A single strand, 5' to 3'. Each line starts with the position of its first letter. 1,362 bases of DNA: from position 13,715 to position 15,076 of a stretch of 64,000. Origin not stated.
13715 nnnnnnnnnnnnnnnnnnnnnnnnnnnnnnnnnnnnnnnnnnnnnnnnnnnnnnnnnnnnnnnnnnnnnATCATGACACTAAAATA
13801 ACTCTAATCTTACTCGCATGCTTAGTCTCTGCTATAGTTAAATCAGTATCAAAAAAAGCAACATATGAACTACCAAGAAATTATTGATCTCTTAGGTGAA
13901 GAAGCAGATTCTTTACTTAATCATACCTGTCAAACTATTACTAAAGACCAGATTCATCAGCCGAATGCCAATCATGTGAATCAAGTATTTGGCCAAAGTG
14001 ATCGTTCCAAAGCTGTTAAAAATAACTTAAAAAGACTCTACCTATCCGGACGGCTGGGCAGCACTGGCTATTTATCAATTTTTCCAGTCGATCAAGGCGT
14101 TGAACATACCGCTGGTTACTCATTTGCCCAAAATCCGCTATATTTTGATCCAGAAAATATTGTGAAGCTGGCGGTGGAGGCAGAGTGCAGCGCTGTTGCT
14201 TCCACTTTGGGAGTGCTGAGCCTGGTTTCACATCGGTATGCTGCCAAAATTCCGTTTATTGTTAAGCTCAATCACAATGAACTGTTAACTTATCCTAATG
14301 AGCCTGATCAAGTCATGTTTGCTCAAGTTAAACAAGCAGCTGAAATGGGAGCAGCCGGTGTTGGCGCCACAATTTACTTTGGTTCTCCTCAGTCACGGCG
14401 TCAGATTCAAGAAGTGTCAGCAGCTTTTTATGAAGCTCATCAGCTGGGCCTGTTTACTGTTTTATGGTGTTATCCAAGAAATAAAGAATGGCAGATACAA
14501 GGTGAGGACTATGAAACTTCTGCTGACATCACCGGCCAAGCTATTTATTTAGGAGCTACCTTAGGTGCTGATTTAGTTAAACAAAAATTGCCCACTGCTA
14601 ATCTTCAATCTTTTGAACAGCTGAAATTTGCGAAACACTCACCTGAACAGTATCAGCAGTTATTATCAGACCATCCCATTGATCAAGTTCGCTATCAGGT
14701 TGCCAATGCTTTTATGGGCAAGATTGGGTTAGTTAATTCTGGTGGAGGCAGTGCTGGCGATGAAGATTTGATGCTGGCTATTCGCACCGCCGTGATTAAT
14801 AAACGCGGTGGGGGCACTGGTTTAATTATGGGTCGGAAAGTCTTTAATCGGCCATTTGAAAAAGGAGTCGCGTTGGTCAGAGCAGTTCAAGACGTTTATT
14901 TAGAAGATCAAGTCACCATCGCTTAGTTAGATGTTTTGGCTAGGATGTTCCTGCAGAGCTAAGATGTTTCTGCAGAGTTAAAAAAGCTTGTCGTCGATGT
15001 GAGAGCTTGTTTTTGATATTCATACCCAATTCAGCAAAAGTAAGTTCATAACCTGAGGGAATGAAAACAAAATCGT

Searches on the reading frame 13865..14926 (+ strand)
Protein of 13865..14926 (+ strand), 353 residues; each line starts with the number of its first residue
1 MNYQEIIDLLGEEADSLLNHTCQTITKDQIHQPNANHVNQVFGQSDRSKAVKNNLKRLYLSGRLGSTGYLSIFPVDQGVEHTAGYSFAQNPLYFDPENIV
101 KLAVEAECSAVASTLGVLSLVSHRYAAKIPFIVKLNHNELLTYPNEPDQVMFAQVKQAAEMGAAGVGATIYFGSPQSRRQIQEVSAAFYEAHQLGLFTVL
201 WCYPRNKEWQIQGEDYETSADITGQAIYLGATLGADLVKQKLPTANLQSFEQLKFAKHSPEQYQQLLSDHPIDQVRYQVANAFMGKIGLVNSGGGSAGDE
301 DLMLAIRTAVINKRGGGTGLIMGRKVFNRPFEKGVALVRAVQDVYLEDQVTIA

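Call 8: search_protein_families(library=pfam, proteins=[window:13865-14926:+], max_evalue=0.01)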
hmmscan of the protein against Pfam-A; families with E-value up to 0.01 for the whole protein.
window:13865-14926:+ (353 aa): 1 family
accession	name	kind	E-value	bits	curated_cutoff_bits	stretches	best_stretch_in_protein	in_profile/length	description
PF01791.15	DeoC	-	2e-53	181.8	23.8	1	71-328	2-228/229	DeoC/LacD family aldolase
